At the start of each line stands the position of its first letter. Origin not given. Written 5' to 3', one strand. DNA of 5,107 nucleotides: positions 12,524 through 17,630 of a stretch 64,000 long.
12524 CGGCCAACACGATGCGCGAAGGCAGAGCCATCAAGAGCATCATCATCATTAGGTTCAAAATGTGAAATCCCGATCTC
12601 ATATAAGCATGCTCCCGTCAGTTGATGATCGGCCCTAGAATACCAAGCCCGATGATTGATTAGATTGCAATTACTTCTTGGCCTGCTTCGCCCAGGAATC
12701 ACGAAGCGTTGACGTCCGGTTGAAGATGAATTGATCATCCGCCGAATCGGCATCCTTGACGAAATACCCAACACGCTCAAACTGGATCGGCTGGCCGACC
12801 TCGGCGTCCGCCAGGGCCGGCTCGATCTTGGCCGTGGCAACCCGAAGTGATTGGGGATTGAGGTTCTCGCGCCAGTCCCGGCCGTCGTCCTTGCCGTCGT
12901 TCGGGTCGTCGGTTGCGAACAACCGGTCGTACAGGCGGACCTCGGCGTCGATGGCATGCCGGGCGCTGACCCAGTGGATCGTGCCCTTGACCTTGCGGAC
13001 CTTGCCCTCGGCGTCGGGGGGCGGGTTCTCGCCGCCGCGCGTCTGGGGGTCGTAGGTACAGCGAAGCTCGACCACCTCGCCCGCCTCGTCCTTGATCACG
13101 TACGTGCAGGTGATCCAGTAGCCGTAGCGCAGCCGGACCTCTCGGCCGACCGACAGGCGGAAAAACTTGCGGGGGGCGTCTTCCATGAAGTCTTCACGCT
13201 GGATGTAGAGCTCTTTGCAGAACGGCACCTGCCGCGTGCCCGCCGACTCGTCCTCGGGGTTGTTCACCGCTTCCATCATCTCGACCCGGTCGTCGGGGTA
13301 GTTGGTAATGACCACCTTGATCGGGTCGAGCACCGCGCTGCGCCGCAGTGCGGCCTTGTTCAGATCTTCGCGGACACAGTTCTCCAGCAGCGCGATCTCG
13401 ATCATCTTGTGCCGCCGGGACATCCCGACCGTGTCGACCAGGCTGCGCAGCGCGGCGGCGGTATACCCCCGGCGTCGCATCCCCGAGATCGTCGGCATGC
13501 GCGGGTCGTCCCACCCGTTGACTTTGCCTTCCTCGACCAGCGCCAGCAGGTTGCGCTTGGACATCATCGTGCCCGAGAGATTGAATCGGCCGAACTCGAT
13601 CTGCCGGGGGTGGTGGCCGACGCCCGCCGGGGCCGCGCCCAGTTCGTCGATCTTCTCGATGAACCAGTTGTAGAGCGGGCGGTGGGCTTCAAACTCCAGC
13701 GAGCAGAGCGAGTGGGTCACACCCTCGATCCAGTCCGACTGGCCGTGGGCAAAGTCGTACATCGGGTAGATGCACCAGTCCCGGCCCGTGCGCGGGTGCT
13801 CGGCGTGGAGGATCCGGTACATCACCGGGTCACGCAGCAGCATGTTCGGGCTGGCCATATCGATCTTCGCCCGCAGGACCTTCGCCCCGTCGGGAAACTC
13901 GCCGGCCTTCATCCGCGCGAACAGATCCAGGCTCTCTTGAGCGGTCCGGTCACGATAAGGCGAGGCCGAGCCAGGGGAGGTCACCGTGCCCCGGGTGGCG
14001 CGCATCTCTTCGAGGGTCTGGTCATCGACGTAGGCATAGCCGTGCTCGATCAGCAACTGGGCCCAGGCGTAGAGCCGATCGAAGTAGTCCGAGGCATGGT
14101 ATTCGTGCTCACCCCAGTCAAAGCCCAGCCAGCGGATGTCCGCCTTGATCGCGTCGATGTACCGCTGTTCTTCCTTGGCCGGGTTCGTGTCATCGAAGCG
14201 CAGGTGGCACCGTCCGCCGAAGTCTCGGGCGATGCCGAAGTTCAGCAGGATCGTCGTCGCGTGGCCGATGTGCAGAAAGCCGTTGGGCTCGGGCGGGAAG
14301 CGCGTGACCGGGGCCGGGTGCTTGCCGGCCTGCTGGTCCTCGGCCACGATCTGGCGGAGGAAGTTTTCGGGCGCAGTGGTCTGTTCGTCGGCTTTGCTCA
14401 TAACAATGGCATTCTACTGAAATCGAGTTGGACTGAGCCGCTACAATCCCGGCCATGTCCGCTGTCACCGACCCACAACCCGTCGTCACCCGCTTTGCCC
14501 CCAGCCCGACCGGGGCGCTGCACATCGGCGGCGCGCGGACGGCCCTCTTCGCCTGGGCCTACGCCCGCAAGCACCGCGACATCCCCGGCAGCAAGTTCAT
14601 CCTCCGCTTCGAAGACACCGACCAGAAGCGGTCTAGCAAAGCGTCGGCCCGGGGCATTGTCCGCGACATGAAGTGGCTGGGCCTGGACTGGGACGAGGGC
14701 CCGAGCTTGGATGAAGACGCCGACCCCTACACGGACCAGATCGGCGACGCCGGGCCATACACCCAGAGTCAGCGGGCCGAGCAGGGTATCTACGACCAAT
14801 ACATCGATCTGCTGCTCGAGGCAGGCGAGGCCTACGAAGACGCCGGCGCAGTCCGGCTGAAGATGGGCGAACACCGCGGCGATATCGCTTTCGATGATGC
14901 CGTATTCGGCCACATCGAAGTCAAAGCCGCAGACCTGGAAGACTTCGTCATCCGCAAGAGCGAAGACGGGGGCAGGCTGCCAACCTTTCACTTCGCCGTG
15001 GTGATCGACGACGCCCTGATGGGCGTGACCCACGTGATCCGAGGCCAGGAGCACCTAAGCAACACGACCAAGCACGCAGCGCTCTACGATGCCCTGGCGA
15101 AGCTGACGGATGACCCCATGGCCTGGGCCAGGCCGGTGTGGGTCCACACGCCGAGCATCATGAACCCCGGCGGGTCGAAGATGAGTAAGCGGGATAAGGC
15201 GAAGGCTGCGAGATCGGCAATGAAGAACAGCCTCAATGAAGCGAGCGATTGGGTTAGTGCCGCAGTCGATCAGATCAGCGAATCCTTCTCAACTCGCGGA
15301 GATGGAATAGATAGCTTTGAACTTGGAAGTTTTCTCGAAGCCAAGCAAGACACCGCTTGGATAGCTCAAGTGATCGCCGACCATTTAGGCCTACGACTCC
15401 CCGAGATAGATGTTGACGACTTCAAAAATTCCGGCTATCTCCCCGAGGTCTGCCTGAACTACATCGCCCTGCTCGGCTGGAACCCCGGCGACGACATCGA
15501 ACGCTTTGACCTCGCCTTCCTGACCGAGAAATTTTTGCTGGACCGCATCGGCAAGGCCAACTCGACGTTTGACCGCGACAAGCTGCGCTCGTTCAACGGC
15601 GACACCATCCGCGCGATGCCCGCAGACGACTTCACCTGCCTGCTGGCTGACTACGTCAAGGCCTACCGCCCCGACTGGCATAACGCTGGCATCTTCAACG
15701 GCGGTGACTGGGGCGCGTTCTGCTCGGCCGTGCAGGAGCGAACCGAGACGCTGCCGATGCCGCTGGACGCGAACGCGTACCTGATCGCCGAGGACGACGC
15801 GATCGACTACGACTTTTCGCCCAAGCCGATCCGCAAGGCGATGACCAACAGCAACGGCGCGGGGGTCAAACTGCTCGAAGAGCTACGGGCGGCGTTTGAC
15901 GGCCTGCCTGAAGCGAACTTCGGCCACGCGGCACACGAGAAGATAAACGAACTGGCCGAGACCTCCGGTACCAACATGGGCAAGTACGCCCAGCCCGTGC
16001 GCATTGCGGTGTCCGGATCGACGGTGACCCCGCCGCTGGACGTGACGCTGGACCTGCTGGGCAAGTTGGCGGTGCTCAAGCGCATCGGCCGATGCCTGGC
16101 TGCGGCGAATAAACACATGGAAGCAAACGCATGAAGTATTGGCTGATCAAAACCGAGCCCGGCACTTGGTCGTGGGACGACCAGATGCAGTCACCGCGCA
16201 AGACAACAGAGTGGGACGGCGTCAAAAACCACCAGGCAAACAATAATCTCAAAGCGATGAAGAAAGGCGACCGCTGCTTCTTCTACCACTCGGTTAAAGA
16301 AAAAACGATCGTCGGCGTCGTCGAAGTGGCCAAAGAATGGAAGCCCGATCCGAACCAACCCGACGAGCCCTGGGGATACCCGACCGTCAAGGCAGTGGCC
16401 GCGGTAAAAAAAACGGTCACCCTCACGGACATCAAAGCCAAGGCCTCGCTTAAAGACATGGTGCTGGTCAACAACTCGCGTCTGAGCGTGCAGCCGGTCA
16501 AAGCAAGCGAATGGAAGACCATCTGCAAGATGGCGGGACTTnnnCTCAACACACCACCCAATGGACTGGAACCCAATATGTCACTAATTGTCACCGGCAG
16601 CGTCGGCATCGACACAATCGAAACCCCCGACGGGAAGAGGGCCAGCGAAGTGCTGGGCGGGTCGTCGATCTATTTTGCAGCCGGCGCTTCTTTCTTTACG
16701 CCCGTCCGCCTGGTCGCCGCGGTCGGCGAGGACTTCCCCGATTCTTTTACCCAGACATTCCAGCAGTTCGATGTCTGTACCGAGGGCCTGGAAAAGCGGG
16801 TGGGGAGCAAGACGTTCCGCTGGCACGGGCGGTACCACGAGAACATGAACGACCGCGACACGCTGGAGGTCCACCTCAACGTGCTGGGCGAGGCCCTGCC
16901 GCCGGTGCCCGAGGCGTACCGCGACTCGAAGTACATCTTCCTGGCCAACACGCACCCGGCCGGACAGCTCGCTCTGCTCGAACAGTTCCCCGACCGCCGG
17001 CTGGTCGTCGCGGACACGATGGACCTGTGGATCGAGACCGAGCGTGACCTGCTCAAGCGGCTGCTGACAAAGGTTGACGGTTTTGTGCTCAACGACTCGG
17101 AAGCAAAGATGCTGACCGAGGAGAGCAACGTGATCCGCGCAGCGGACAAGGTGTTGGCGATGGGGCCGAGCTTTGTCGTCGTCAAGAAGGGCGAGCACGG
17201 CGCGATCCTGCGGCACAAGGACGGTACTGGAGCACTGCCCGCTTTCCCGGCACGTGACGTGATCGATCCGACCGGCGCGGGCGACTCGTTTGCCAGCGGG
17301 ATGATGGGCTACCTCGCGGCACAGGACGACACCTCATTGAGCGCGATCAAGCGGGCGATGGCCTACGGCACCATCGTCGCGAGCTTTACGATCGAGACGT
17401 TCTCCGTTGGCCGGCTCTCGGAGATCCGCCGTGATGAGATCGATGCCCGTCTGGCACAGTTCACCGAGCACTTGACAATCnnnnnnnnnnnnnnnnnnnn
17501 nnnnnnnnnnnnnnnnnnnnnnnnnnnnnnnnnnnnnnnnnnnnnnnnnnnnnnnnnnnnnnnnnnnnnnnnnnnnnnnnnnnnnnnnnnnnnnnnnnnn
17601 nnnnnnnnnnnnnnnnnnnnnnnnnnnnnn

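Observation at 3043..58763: Window-wide signature of leaderless mRNAs: -10 hexamer 6-7 nt before the start codon, no Shine-Dalgarno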

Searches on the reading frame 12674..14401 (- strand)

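Call 35: search_protein_families(library=pfam, proteins=[window:12674-14401:-])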
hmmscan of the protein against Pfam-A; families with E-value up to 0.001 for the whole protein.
window:12674-14401:- (576 aa): 3 families
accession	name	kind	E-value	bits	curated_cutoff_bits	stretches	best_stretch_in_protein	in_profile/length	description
PF00749.27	tRNA-synt_1c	-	5.1e-96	321.7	23.4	1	32-348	3-313/314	tRNA synthetases class I (E and Q), catalytic domain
PF03950.23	tRNA-synt_1c_C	-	1.6e-27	96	23.9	1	351-451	1-91/91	tRNA synthetases class I (E and Q), anti-codon binding domain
PF20974.2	tRNA-synt_1c_C2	-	1e-22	81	23.9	1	474-550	1-69/69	tRNA synthetases class I (E and Q), anti-codon binding domain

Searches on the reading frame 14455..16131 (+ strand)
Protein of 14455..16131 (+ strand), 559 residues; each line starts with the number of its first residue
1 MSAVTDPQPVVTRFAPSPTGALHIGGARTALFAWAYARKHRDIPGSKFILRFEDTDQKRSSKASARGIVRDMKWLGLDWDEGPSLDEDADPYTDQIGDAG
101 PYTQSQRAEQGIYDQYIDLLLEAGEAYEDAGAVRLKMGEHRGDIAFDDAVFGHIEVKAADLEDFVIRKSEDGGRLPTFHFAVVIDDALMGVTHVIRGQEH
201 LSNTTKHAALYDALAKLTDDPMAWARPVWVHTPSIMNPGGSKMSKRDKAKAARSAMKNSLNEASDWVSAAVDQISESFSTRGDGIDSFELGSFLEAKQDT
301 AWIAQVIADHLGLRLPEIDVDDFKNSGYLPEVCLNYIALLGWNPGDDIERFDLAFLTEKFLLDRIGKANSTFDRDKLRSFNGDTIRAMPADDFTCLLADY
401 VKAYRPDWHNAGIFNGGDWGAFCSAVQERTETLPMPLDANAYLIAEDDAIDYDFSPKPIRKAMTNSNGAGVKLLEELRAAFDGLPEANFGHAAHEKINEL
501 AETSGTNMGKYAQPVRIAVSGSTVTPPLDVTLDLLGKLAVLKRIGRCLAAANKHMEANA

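Call 10: find_related_loci(query=window:14455-16131:+, collection=genome_contigs, flank=10000)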
Query window:14455-16131:+ (559 aa) in genome_contigs; peptide patterns used: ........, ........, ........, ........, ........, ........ (x = any residue, [..] = any of these).
600 stretches matched a pattern (row limit reached: there are more); 580 encode a relative of the query (tblastn E <= 1e-3); the best 80 are kept; 80 distinct loci.
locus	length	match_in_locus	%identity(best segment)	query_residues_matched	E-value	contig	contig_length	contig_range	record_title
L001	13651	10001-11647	73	8-559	0e+0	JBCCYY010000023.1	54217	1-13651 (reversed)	MAG: Planctomycetota bacterium isolate P01_F01_bin.22 k141_754559_length_54217_cov_38.6871, whole genome shotgun sequenc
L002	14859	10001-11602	73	1-555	0e+0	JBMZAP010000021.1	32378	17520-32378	MAG: Phycisphaeraceae bacterium isolate ME_XS_2206_bin_35 ME_XS_2206_bin_35_20, whole genome shotgun sequence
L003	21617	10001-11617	39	10-550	1e-97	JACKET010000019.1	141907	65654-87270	MAG: Alphaproteobacteria bacterium isolate HK-STAS-MYXO-41 HK-STAS-MYXO-41_19, whole genome shotgun sequence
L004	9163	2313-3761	36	10-549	3e-89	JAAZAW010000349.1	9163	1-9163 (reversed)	MAG: Phycisphaerae bacterium isolate AS06rmzACSIP_467 637143_AS06, whole genome shotgun sequence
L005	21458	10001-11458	35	6-544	4e-76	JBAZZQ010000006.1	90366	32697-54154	MAG: Phycisphaerae bacterium isolate SO_2017_GW3_2 scaffold_257_c1_OW296A_2017, whole genome shotgun sequence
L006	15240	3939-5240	34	9-548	8e-69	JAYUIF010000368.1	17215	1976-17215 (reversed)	MAG: Spartobacteria bacterium isolate GFS_8635 GFS_8635_367, whole genome shotgun sequence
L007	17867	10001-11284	33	10-544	6e-68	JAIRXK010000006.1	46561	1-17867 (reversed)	MAG: Puniceicoccales bacterium isolate Gsp477_bin156 k119_5230435, whole genome shotgun sequence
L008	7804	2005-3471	31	10-552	2e-65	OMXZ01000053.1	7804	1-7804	uncultured actinobacterium isolate RUG078 genome assembly, contig: scaffold_6147, whole genome shotgun sequence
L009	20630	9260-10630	32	4-549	2e-65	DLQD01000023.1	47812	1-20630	MAG TPA_asm: Opitutia bacterium UBA7441 UBA7441_contig_10973, whole genome shotgun sequence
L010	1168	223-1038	47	8-247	1e-69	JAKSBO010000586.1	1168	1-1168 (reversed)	MAG: Desulfobacterales bacterium isolate MAG.189 k141_5505560, whole genome shotgun sequence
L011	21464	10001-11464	31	8-552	3e-64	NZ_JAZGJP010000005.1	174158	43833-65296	Olsenella kribbiana strain YH-ols2221 contig5, whole genome shotgun sequence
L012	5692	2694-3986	33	9-548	3e-63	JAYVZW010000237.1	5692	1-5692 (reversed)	MAG: Verrucomicrobiota bacterium isolate GL91_UP_metabinner_10 GL91_UP_metabinner_10_236, whole genome shotgun sequence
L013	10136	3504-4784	33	10-544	7e-63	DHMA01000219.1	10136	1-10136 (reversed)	MAG TPA_asm: Opitutia bacterium UBA4654 UBA4654_contig_24405, whole genome shotgun sequence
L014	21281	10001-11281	33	10-544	1e-62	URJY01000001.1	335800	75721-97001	uncultured Opitutales bacterium isolate UMGS1069 genome assembly, contig: NODE_1_length_335800_cov_9.715588, whole genom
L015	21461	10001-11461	30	10-553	4e-62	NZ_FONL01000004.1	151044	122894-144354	Succiniclasticum ruminis DSM 9236, whole genome shotgun sequence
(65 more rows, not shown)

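Call 35: search_protein_families(library=pfam, proteins=[window:14455-16131:+])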
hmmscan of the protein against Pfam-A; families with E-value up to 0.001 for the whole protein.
window:14455-16131:+ (559 aa): 2 families
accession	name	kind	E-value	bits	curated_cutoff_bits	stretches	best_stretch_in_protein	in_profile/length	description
PF00749.27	tRNA-synt_1c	-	3.3e-64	217.2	23.4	3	10-129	2-97/314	tRNA synthetases class I (E and Q), catalytic domain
PF19269.4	Anticodon_2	-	9.8e-19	68.6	23.6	1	419-546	16-139/141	Anticodon binding domain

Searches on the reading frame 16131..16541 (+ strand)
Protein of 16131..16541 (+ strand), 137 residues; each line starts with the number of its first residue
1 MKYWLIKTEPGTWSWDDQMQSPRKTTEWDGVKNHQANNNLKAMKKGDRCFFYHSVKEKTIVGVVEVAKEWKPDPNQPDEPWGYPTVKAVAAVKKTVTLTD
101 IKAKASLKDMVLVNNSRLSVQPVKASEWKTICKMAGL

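Call 36: search_protein_families(library=pfam, proteins=[window:16131-16541:+])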
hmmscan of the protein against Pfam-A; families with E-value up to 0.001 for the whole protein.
window:16131-16541:+ (137 aa): 1 family
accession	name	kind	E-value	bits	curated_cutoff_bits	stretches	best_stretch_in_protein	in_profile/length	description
PF01878.24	EVE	-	5.6e-45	153.3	23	1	2-134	1-145/145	EVE domain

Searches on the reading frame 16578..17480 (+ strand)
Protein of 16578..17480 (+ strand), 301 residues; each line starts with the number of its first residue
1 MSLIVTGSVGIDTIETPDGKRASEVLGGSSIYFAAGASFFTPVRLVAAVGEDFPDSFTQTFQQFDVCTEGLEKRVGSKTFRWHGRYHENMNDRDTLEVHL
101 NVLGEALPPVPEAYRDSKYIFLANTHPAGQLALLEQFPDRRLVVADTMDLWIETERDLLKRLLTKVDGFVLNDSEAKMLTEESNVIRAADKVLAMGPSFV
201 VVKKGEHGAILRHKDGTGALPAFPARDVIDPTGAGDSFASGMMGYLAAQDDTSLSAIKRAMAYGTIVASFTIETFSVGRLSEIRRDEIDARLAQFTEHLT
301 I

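Call 36: search_protein_families(library=pfam, proteins=[window:16578-17480:+])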
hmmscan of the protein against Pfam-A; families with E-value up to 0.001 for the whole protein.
window:16578-17480:+ (301 aa): 2 families
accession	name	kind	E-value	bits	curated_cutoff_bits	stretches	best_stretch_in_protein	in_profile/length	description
PF00294.29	PfkB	-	1.7e-22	80.5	25.8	1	155-277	173-295/302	pfkB family carbohydrate kinase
PF08543.17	Phos_pyr_kin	-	0.00032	20.6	27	1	154-265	107-229/246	Phosphomethylpyrimidine kinase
